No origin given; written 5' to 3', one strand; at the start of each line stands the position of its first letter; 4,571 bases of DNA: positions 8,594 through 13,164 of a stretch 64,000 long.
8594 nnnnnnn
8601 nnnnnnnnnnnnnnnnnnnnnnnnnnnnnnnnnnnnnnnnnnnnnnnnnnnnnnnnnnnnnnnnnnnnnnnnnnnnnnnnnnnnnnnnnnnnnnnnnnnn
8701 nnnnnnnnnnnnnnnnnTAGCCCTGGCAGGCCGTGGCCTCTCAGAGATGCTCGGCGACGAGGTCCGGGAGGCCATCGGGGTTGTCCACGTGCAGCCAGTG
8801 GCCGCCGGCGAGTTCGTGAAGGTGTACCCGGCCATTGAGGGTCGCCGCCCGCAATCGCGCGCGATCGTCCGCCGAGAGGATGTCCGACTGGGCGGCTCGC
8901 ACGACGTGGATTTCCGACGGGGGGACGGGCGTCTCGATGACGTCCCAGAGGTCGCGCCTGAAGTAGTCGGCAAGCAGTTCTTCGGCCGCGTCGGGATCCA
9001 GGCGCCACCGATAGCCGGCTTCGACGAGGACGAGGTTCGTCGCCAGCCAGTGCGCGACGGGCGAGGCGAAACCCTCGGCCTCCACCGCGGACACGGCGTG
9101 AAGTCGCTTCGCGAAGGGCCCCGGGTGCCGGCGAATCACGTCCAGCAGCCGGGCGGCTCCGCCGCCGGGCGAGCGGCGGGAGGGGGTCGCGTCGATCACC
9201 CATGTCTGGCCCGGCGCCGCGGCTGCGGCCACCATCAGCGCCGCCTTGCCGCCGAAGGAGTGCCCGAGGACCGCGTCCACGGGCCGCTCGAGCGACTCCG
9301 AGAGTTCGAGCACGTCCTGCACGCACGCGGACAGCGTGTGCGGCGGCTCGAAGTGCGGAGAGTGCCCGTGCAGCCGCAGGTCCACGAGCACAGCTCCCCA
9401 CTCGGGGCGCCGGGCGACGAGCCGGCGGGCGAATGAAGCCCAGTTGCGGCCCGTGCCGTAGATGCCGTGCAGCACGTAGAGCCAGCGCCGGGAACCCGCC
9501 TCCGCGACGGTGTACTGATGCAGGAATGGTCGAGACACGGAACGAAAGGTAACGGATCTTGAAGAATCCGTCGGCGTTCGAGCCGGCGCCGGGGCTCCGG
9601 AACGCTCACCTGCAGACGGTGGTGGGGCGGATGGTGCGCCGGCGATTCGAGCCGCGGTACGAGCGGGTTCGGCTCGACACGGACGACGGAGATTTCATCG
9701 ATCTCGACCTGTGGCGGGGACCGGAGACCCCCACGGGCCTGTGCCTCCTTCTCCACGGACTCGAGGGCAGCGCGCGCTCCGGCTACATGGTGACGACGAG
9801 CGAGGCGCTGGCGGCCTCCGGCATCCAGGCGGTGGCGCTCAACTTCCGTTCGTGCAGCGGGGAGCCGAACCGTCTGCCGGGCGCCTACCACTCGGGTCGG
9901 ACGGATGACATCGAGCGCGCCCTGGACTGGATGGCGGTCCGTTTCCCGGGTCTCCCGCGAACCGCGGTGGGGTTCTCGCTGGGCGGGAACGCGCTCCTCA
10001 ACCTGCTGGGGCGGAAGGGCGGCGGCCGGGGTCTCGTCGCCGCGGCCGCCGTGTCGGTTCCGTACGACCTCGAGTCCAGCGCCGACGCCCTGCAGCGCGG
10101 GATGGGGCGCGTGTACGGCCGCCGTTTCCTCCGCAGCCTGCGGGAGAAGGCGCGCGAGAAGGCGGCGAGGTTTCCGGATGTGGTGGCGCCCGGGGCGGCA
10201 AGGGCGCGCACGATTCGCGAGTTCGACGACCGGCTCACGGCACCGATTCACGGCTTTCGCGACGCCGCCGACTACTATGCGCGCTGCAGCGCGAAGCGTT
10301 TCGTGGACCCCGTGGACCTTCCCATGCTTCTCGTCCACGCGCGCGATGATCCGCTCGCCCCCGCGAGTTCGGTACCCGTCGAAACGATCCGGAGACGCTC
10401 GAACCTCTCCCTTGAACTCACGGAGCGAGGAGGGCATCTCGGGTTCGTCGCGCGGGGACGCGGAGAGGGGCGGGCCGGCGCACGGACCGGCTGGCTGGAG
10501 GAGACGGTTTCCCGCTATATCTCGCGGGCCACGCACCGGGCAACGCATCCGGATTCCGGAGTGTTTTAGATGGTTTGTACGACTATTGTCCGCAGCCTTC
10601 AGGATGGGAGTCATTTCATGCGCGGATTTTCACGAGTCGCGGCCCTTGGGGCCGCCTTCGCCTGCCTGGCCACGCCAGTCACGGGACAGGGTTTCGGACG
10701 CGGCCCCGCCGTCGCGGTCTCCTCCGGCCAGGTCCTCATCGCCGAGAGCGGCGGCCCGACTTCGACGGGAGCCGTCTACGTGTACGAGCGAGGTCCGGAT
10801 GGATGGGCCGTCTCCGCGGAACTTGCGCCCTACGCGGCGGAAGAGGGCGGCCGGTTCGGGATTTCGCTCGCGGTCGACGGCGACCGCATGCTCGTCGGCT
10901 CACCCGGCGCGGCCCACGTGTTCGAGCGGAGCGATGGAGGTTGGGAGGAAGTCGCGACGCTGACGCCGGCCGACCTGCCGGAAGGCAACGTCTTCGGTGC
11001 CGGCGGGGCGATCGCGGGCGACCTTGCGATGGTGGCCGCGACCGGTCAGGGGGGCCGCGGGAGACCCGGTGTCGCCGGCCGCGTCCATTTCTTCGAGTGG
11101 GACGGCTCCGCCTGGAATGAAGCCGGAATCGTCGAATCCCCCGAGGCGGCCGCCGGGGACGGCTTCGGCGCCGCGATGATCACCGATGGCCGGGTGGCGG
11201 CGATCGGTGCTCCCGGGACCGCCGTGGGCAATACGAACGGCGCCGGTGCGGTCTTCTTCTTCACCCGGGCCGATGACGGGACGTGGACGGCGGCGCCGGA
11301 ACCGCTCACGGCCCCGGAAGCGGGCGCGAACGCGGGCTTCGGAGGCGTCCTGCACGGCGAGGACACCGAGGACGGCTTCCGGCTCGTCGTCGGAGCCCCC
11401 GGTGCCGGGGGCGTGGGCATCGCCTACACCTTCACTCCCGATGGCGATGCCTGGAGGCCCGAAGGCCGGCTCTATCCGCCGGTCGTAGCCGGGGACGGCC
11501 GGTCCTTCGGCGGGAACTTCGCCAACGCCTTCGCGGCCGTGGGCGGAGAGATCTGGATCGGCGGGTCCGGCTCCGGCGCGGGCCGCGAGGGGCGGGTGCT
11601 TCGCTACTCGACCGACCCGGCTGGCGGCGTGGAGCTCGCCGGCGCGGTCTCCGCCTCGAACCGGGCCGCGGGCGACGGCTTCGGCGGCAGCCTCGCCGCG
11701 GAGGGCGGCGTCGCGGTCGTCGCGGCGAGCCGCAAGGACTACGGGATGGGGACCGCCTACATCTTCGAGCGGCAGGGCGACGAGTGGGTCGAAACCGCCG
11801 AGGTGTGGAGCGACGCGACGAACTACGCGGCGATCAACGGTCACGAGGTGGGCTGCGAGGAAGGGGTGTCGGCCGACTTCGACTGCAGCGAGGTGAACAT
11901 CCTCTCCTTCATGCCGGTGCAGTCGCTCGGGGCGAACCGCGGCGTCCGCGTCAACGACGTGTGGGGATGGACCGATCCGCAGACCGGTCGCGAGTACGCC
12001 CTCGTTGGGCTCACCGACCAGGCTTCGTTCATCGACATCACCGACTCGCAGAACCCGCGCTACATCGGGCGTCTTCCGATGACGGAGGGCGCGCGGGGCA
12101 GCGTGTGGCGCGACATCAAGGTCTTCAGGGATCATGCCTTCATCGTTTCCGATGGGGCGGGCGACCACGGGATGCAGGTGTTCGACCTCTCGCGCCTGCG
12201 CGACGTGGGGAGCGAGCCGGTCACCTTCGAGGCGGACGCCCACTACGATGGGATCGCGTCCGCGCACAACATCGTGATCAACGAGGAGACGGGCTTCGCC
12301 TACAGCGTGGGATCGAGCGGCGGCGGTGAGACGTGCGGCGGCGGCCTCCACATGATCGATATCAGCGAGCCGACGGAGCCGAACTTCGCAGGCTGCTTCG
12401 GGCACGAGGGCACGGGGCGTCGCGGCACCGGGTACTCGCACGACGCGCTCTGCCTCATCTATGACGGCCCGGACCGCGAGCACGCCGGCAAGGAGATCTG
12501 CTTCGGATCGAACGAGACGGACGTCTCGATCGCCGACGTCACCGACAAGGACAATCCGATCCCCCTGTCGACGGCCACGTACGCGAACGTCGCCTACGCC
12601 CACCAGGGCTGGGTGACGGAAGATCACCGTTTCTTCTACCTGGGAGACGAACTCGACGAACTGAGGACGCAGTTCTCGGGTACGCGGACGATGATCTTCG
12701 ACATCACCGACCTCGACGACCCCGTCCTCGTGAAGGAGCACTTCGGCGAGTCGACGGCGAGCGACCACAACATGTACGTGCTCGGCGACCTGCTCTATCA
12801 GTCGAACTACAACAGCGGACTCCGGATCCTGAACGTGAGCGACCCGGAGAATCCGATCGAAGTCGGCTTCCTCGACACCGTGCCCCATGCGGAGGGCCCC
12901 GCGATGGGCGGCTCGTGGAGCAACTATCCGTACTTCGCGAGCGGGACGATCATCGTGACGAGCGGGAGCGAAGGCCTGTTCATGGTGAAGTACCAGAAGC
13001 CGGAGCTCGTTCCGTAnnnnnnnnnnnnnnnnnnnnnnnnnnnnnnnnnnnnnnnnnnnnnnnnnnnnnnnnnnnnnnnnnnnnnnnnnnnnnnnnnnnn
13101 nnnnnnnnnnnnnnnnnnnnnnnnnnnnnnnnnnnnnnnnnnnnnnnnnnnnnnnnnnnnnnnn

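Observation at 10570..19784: Co-directional cluster of five secreted beta-propeller / repeat proteins ending in a PQQ-type sugar dehydrogenase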

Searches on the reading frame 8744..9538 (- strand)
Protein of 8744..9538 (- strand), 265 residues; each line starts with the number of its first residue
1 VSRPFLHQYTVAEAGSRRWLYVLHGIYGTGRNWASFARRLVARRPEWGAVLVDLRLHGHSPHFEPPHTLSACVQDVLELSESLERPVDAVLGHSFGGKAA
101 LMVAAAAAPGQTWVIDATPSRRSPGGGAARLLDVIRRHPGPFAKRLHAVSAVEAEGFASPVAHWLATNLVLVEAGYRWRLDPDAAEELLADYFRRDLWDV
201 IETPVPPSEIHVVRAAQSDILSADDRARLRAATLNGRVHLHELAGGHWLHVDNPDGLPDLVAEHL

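Call 85: search_protein_families(library=pfam, proteins=[window:8744-9538:-], max_evalue=0.001)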
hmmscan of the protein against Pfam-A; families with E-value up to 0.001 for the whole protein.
window:8744-9538:- (265 aa): 3 families
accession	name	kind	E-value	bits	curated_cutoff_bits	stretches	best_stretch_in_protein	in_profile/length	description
PF12697.13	Abhydrolase_6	-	1.6e-15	58.8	26.3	1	22-256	3-213/217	Alpha/beta hydrolase family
PF00561.26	Abhydrolase_1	-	9.2e-08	32.5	25.8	1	19-106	2-89/245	alpha/beta hydrolase fold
PF12146.15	Hydrolase_4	-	0.00011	22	27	1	17-117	4-108/239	Serine aminopeptidase, S33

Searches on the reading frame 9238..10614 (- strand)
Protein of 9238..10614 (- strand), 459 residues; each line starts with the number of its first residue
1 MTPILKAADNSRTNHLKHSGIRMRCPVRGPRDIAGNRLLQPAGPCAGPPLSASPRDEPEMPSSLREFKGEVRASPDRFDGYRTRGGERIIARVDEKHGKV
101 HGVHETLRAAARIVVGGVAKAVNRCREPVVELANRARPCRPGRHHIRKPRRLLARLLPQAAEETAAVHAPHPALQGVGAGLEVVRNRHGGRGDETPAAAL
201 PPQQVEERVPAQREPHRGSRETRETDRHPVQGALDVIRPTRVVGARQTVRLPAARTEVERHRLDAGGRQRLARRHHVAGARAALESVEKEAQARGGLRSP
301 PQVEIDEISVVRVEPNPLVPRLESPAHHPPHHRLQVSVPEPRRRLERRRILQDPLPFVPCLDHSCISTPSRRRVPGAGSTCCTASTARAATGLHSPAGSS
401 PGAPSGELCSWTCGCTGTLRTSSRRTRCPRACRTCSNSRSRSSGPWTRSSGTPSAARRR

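Call 12: search_protein_families(library=pfam, proteins=[window:9238-10614:-], max_evalue=0.001)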
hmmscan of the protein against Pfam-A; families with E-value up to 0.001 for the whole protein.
window:9238-10614:- (459 aa): 0 families

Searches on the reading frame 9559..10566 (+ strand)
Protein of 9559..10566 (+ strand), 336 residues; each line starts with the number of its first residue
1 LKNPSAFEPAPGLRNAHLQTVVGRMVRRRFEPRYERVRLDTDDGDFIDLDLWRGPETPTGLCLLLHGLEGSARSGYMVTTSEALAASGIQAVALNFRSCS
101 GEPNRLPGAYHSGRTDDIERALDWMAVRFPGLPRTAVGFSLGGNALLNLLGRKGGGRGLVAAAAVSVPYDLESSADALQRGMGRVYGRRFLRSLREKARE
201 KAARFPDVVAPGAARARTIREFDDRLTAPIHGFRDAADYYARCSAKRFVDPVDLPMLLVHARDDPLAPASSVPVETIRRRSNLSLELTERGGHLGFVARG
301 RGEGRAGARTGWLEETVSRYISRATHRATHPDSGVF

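Call 12: search_protein_families(library=pfam, proteins=[window:9559-10566:+], max_evalue=0.001)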
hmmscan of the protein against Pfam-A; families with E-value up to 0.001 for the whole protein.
window:9559-10566:+ (336 aa): 2 families
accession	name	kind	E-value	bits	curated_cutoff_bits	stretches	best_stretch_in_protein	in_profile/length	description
PF00561.26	Abhydrolase_1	-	1.4e-08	35.1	25.8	1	63-296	4-241/245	alpha/beta hydrolase fold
PF12146.15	Hydrolase_4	-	2.1e-08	34.2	27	1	58-271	3-209/239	Serine aminopeptidase, S33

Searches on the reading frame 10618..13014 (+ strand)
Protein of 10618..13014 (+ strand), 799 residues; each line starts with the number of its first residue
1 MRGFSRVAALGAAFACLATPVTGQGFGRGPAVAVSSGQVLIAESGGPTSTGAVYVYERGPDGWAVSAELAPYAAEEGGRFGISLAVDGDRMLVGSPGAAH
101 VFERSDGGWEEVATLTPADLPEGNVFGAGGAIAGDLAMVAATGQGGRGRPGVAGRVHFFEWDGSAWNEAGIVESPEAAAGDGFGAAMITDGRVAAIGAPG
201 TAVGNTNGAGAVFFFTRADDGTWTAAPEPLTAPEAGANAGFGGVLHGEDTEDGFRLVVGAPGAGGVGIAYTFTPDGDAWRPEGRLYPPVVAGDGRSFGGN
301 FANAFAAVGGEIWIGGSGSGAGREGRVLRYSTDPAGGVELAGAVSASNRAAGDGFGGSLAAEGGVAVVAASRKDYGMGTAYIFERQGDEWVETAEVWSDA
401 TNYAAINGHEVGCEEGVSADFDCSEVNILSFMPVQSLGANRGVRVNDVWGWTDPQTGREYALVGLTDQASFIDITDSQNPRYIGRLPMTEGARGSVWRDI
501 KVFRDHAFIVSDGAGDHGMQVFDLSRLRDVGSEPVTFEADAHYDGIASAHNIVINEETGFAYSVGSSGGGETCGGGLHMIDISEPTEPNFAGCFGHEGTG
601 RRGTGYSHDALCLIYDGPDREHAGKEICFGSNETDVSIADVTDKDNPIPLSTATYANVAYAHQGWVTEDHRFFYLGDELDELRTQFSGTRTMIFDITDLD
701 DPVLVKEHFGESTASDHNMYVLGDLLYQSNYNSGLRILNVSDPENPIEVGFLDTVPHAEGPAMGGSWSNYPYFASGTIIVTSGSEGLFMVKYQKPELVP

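Call 8: search_protein_families(library=pfam, proteins=[window:10618-13014:+], max_evalue=0.01)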
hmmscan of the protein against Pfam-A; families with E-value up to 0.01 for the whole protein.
window:10618-13014:+ (799 aa): 2 families
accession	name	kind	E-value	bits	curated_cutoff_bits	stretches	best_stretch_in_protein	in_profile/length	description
PF14312.12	FG-GAP_2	-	6.4e-15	55.5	23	3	345-383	8-49/49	FG-GAP repeat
PF08309.17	LVIVD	-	2.1e-05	24.2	20.2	0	575-592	21-38/42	LVIVD repeat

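Call 9: search_protein_families(library=ncbifam, proteins=[window:10618-13014:+], max_evalue=0.01)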
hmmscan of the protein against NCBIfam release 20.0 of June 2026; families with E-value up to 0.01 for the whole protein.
window:10618-13014:+ (799 aa): 1 family
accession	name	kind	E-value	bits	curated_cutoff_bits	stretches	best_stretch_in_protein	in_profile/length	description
TIGR04312.1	choice_anch_B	subfamily_domain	2.9e-134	447.9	100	1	413-791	2-363/364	choice-of-anchor B family protein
